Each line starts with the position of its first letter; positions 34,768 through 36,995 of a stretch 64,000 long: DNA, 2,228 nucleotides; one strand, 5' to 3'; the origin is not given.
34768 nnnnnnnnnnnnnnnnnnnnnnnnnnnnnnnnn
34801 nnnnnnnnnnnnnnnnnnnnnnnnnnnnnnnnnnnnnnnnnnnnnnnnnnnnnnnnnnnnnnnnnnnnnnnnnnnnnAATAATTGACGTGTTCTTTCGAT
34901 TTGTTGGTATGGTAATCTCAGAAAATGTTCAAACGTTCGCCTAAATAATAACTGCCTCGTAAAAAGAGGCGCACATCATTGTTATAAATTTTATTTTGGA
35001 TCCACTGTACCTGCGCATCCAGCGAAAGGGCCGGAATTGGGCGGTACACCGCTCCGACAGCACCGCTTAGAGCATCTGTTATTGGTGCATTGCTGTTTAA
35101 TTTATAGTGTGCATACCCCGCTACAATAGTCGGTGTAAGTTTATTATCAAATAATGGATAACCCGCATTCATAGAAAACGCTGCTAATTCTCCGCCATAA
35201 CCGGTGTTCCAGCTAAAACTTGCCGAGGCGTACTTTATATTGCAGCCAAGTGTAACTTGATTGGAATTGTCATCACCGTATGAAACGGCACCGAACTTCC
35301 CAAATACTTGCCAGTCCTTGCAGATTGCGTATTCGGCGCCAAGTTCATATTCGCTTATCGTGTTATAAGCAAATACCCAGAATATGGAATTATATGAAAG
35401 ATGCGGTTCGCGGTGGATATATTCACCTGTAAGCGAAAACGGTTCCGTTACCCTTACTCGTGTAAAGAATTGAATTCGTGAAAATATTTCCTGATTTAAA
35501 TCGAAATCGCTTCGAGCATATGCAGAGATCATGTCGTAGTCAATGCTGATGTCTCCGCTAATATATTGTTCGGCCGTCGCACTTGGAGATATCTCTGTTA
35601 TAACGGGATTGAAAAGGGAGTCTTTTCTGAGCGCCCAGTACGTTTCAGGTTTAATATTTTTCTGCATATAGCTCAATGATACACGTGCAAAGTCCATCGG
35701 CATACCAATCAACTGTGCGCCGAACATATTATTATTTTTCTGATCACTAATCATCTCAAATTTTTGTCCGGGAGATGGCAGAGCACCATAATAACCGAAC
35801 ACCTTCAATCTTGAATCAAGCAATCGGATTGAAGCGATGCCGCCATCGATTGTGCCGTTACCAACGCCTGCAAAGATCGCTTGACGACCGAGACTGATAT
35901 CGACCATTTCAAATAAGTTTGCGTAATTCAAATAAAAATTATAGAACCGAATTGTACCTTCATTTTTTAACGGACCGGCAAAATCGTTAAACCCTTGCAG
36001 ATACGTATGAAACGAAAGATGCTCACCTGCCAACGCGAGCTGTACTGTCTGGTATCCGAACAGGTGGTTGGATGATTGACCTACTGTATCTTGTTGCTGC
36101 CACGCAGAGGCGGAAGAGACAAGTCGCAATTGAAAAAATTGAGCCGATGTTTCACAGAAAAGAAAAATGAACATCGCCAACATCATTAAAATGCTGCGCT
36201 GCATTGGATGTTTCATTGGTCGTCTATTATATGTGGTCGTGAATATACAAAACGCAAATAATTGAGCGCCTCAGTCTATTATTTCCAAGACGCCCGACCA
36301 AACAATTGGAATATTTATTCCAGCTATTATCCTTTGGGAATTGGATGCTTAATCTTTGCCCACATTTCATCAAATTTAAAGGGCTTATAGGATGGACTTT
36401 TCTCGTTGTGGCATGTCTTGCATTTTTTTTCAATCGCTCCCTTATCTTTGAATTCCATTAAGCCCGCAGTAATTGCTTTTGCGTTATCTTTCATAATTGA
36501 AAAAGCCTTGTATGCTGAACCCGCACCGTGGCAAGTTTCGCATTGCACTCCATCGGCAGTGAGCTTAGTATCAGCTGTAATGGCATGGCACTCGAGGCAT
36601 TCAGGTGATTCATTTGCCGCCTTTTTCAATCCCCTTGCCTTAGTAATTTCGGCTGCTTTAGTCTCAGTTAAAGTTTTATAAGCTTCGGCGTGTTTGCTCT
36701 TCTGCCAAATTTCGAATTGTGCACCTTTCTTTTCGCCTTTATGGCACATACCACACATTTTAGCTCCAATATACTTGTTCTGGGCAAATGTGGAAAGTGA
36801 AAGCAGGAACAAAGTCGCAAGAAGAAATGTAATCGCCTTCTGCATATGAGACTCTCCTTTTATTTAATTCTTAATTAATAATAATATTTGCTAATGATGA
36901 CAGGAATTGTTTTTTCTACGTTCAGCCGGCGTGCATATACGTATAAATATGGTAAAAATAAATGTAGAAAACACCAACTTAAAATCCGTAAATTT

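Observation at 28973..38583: Contiguous gene set resembling a complete porin-cytochrome extracellular electron transfer conduit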

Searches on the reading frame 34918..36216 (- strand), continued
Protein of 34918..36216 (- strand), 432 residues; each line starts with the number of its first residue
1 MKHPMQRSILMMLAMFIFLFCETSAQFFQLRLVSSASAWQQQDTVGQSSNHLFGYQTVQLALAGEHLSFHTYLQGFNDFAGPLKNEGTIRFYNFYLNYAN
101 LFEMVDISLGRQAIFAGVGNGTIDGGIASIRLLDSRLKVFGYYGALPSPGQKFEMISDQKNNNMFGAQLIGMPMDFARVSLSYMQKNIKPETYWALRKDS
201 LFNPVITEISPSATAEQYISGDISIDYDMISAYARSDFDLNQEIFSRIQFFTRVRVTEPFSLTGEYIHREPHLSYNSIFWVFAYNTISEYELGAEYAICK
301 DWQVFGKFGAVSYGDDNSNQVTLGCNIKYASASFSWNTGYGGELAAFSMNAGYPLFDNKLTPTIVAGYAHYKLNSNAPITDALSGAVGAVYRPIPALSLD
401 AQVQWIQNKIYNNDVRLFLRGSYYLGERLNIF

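Call 73: find_encoding_contigs(protein=P0514, flank=8000, max_places=2)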
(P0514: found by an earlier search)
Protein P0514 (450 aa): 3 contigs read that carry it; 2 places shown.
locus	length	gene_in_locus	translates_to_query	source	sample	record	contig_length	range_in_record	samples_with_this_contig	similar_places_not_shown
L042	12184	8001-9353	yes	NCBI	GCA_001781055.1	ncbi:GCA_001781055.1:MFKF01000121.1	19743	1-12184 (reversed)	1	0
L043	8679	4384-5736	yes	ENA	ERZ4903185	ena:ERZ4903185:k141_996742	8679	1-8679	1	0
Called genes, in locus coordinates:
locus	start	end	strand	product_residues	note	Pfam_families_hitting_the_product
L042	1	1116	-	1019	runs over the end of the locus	PF00754:F5_F8_type_C (weak), PF22633:F5_F8_type_C_2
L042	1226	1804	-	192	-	PF04250:DUF429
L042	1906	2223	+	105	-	-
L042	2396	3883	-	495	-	PF02310:B12-binding, PF04055:Radical_SAM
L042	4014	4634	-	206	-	PF09997:DUF2238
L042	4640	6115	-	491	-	PF02310:B12-binding, PF04055:Radical_SAM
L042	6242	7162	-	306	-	PF01209:Ubie_methyltran (weak), PF13489:Methyltransf_23, PF13847:Methyltransf_31, PF08241:Methyltransf_11, PF08242:Methyltransf_12, PF13649:Methyltransf_25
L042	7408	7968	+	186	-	-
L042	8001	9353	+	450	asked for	-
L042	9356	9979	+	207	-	PF01865:PhoU_div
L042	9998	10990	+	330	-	PF01384:PHO4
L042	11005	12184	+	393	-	PF14522:Cytochrome_C7 (weak), PF14537:Cytochrom_c3_2 (faint), PF14522:Cytochrome_C7 (weak)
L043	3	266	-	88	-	?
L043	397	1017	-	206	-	PF09997:DUF2238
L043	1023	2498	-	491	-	PF02310:B12-binding, PF04055:Radical_SAM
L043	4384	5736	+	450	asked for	-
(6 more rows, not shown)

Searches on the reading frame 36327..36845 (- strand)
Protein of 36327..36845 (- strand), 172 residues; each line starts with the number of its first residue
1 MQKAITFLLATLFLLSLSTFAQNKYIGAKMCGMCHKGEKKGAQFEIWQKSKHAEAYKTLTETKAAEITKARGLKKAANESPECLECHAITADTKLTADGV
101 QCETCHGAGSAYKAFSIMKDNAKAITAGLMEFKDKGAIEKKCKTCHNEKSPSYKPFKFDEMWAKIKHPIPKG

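Call 4: search_protein_families(library=pfam, proteins=[window:36327-36845:-], max_evalue=0.1)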
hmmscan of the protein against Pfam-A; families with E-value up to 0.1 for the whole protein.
window:36327-36845:- (172 aa): 8 families
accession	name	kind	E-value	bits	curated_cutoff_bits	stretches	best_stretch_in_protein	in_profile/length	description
PF13435.11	Cytochrome_C554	-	1.4e-14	55.2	20.8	1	31-107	2-84/84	Cytochrome c554 and c-prime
PF14522.11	Cytochrome_C7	-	6.6e-06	26.3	24.8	2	20-106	3-66/67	Cytochrome c7 and related cytochrome c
PF02085.21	Cytochrom_CIII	-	1.4e-05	25.8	22.9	1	29-106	31-101/101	Class III cytochrome C family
PF22113.1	Mtrc-MtrF_II-IV_dom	-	0.00021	21.3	30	1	22-149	22-166/176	Outer membrane cytochrome MtrC/MtrF-like, domains II/IV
PF13447.11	Multi-haem_cyto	-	0.00029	20.6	21.9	1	29-148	116-224/269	Seven times multi-haem cytochrome CxxCH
PF14537.11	Cytochrom_c3_2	-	0.00035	21.4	25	1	79-151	5-69/79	Cytochrome c3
PF09699.15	Paired_CXXCH_1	-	0.00088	19.4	20.6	0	139-149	6-16/41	Doubled CXXCH motif (Paired_CXXCH_1)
PF13442.11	Cytochrome_CBB3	-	0.0085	16.8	27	0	26-60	9-42/68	Cytochrome C oxidase, cbb3-type, subunit III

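Call 5: search_protein_families(library=ncbifam, proteins=[window:36327-36845:-], max_evalue=0.1)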
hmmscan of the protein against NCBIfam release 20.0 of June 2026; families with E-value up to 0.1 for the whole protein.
window:36327-36845:- (172 aa): 11 families
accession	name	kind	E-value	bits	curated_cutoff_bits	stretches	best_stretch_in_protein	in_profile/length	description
NF041198.1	UshA_like_PCGU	equivalog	1.5e-13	50.1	275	1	21-149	401-511/519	UshA-like (seleno)protein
NF043010.1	Cyt554_Nsmonas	equivalog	9.1e-09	35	400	1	7-147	10-162/238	cytochrome c-550 CycA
TIGR03508.1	decahem_SO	subfamily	4.4e-06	26.4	192.2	2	87-150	22-81/258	DmsE family decaheme c-type cytochrome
NF045713.1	CxxCH_16_HmcA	equivalog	6.4e-06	25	400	1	28-111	174-257/541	sulfate respiration complex hexadecaheme cytochrome HmcA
NF041028.1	decahem_GSU2203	exception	2.4e-05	23.7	325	1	86-149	54-111/317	GSU2203 family decaheme c-type cytochrome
TIGR01905.1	paired_CXXCH_1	subfamily_domain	0.00036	20.4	25.2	0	101-120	8-27/41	doubled CXXCH domain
TIGR01904.2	GSu_C4xC__C2xCH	domain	0.00087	19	27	0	137-153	47-63/73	CxxxxCH/CxxCH domain c-type cytochrome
TIGR03153.1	cytochr_NrfH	equivalog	0.0029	17.7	134.2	0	31-106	55-133/138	cytochrome c nitrite reductase small subunit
NF033196.2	c_type_nonphoto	exception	0.0057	16.8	70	0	97-122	25-50/98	c-type cytochrome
NF047727.1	4hemeCytCCctA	equivalog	0.014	15.5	180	0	23-109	27-107/109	tetraheme c-type cytochrome CctA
NF041895.1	choice_anch_V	domain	0.015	15.4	42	0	92-128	19-52/150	choice-of-anchor V domain-containing protein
